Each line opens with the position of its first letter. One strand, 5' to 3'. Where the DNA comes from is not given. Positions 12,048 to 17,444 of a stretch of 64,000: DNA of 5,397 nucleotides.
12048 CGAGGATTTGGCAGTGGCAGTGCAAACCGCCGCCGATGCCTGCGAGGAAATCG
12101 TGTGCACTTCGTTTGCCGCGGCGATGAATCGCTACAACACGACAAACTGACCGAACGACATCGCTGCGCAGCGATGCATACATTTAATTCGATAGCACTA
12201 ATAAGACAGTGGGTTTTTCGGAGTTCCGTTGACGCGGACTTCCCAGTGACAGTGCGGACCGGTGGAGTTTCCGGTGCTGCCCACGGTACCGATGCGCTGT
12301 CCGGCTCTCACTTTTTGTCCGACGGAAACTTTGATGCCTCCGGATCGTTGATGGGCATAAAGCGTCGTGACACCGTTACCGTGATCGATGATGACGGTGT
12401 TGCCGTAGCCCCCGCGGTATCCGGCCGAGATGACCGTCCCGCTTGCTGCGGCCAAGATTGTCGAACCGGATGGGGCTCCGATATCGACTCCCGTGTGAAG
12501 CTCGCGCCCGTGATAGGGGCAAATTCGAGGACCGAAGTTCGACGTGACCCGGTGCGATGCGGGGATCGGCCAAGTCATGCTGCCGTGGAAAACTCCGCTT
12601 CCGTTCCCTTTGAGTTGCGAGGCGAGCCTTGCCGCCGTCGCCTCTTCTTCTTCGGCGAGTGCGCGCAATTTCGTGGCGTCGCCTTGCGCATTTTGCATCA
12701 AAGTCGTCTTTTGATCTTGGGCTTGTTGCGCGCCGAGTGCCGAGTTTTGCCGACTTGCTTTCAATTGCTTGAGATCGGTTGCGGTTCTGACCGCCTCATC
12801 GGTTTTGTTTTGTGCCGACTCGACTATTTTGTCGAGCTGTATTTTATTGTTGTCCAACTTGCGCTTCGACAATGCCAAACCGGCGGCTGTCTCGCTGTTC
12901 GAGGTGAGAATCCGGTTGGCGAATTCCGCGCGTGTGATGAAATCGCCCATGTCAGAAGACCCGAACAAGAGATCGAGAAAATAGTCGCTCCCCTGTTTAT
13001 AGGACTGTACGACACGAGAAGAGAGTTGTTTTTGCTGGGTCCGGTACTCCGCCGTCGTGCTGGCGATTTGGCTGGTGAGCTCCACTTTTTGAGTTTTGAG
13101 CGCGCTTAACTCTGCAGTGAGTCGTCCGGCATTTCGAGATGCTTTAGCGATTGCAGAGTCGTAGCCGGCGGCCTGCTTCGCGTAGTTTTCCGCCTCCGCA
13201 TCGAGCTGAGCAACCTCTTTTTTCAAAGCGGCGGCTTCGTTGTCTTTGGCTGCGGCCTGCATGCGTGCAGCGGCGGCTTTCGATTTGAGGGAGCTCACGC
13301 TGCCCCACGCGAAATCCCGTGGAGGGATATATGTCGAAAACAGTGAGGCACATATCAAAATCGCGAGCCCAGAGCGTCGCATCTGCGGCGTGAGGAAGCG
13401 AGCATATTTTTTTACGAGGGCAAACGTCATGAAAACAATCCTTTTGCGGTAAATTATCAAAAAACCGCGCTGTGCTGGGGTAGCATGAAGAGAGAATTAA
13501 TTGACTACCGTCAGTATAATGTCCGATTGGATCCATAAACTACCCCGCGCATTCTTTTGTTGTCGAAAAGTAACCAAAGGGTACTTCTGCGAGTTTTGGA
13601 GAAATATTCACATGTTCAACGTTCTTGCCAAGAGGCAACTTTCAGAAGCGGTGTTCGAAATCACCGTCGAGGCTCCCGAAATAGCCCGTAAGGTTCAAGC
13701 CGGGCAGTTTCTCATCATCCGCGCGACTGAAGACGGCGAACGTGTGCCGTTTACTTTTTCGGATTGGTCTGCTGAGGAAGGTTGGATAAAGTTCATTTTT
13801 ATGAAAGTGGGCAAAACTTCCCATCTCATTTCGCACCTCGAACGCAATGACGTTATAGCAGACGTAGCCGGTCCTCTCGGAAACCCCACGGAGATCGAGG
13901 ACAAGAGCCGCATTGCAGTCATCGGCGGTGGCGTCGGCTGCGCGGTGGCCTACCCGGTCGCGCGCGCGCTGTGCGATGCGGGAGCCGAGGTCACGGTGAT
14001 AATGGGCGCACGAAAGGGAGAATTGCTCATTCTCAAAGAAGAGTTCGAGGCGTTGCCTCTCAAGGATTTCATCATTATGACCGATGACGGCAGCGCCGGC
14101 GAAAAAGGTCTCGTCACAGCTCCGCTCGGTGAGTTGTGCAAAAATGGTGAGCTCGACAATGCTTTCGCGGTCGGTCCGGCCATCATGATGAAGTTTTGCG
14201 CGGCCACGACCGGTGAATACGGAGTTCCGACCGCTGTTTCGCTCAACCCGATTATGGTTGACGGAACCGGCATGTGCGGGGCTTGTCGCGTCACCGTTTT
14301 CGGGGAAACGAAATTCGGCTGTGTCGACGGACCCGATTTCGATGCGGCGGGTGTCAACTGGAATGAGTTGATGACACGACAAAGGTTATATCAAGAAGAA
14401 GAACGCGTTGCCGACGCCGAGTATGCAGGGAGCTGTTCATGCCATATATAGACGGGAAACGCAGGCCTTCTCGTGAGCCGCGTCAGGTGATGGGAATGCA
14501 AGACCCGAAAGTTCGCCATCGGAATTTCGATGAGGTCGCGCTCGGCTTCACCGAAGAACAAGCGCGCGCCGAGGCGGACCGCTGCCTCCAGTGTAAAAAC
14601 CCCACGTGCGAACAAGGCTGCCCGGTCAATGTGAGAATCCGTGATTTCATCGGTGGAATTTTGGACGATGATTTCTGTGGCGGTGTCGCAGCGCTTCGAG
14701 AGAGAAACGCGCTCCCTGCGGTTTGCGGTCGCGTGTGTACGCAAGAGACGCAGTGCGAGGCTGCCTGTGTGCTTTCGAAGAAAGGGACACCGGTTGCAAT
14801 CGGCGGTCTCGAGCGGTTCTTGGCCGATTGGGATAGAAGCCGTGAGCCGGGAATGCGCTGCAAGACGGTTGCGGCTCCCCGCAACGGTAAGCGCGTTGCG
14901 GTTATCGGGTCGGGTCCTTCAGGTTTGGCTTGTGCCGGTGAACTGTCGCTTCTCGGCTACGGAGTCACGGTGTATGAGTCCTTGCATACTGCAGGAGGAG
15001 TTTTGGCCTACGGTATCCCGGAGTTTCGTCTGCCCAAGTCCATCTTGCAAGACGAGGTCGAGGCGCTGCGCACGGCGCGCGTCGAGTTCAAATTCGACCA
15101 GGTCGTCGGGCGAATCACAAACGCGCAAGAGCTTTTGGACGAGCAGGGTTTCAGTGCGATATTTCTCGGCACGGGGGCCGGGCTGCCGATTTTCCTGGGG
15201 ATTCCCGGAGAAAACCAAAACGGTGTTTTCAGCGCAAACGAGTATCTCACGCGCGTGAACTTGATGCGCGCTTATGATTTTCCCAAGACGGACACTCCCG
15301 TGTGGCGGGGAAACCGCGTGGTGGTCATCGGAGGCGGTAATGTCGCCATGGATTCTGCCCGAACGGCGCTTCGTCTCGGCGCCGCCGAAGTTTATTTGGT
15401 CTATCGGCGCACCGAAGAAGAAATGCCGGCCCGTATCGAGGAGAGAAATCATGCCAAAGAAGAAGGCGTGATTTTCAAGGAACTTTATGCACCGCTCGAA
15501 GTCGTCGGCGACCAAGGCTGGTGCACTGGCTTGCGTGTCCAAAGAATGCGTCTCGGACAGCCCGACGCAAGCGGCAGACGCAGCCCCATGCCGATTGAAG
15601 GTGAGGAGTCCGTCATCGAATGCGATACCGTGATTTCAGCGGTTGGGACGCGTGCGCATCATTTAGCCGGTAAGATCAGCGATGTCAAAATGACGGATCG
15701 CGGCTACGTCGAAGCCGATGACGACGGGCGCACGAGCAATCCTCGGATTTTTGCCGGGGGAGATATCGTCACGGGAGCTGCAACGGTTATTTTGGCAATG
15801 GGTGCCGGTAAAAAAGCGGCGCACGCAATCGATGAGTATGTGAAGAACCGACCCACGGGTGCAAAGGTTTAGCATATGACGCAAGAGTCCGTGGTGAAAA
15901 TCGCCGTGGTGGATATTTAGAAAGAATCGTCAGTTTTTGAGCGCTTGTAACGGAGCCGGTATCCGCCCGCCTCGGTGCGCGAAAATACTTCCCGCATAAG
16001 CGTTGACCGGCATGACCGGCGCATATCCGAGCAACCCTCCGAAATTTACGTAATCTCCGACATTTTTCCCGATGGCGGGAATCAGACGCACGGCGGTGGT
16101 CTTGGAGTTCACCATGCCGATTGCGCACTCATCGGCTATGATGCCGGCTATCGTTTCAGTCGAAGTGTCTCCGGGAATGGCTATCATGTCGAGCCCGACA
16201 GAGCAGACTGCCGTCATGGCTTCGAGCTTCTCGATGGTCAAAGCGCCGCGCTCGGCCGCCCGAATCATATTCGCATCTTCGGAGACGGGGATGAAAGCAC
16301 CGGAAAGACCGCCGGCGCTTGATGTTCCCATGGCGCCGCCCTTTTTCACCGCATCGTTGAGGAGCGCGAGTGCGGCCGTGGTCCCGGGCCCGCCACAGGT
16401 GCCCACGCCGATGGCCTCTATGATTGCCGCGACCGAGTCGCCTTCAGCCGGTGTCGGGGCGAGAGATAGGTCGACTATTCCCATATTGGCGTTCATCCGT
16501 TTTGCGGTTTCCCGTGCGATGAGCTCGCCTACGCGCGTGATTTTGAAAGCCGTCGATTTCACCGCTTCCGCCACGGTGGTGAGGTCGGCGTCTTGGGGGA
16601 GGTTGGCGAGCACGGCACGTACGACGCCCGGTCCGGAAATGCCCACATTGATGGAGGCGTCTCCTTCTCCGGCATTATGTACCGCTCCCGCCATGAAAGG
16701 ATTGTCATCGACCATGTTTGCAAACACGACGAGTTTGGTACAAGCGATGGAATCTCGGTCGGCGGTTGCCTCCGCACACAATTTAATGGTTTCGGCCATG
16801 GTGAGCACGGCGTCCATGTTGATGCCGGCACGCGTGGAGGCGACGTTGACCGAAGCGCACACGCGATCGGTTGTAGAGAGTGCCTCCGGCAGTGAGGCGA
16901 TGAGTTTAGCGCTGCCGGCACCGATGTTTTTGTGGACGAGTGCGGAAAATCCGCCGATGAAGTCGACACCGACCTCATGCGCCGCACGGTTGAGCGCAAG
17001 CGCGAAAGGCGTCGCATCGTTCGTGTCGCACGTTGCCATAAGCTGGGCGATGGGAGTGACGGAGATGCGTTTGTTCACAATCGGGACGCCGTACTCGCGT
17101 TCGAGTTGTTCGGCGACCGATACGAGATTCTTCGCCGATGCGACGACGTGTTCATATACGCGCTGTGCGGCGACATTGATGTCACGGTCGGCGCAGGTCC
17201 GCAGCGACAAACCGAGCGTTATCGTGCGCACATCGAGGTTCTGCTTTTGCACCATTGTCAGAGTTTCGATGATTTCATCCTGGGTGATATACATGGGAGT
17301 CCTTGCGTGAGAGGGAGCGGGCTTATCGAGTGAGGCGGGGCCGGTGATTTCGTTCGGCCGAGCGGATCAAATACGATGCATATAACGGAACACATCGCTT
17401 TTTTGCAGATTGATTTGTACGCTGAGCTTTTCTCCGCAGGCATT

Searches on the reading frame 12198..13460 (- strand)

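Call 60: search_protein_families(library=pfam, max_evalue=0.00001, proteins=[window:12198-13460:-])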
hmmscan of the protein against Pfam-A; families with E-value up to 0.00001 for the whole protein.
window:12198-13460:- (420 aa): 2 families
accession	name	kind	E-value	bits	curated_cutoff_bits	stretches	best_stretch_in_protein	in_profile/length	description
PF01551.29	Peptidase_M23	-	1.3e-34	118.7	28.7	1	321-417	2-96/96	Peptidase family M23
PF24568.1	CC_PcsB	-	2.3e-07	31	27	1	135-191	4-61/75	Peptidoglycan hydrolase PcsB, coiled-coil domain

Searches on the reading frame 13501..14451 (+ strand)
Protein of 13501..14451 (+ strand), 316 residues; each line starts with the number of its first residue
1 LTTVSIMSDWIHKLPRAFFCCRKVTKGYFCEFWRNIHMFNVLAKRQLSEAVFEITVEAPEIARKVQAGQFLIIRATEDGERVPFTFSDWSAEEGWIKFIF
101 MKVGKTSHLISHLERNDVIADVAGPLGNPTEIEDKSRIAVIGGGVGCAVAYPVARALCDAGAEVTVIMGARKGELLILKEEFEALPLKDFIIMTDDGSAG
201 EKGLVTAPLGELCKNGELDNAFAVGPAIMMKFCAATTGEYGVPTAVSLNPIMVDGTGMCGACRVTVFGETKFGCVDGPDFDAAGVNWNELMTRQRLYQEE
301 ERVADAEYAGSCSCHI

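Call 60: search_protein_families(library=pfam, max_evalue=0.00001, proteins=[window:13501-14451:+])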
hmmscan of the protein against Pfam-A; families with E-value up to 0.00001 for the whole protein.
window:13501-14451:+ (316 aa): 1 family
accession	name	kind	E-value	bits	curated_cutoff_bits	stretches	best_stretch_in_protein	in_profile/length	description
PF10418.14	DHODB_Fe-S_bind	-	3.4e-10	39.9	23.9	1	249-285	1-40/41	Iron-sulfur cluster binding domain of dihydroorotate dehydrogenase B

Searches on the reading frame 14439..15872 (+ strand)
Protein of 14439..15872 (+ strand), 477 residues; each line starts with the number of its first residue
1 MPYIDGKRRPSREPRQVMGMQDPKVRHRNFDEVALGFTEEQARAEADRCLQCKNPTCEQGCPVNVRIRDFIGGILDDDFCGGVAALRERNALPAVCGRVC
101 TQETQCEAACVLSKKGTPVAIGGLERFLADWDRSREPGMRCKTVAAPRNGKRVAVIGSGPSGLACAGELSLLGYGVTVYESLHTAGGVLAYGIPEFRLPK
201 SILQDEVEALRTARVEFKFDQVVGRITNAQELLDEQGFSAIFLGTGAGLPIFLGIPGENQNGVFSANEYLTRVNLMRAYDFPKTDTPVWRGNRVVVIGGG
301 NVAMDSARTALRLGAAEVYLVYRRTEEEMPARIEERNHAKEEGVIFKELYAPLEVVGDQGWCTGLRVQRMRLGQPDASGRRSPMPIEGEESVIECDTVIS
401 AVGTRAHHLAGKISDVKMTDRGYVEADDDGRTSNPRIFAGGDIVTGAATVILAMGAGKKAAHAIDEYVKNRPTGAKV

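Call 60: search_protein_families(library=pfam, max_evalue=0.00001, proteins=[window:14439-15872:+])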
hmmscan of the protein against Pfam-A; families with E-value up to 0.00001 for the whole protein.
window:14439-15872:+ (477 aa): 6 families
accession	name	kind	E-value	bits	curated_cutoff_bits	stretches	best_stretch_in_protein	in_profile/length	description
PF14691.11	Fer4_20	-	2.7e-40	137.1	25.8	1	26-135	1-111/113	Dihydroprymidine dehydrogenase domain II, 4Fe-4S cluster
PF07992.20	Pyr_redox_2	-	4.7e-36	125.1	26.1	1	152-457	2-291/291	Pyridine nucleotide-disulphide oxidoreductase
PF00070.33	Pyr_redox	-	4.5e-09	37.1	22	0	293-359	1-70/82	Pyridine nucleotide-disulphide oxidoreductase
PF13738.12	Pyr_redox_3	-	3e-07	30.4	30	0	289-327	162-199/305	Pyridine nucleotide-disulphide oxidoreductase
PF13450.12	NAD_binding_8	-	4.7e-06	27.2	21.9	0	155-188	1-34/68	NAD(P)-binding Rossmann-like domain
PF01262.27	AlaDh_PNT_C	-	8.4e-06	25.8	23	0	291-325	28-61/214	Alanine dehydrogenase/PNT, C-terminal domain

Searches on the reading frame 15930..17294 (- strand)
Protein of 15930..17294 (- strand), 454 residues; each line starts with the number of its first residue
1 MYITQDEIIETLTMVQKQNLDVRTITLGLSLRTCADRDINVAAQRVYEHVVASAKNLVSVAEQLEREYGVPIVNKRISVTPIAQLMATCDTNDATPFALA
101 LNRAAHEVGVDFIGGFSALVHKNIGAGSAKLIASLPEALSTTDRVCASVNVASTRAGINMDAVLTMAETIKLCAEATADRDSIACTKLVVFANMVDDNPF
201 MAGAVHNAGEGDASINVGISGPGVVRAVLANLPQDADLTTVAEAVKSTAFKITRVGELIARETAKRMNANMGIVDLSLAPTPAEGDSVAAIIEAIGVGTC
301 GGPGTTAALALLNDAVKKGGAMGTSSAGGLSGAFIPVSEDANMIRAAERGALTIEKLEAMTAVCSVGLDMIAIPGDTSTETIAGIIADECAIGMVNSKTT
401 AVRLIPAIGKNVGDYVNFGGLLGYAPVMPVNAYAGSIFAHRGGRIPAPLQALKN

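Call 61: search_protein_families(library=pfam, max_evalue=0.00001, proteins=[window:15930-17294:-])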
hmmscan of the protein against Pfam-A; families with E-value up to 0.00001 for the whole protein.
window:15930-17294:- (454 aa): 1 family
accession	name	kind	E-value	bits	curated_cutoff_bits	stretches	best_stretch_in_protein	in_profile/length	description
PF05167.17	DUF711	-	2.1e-181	603.6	25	1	14-424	2-412/413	Uncharacterised ACR (DUF711)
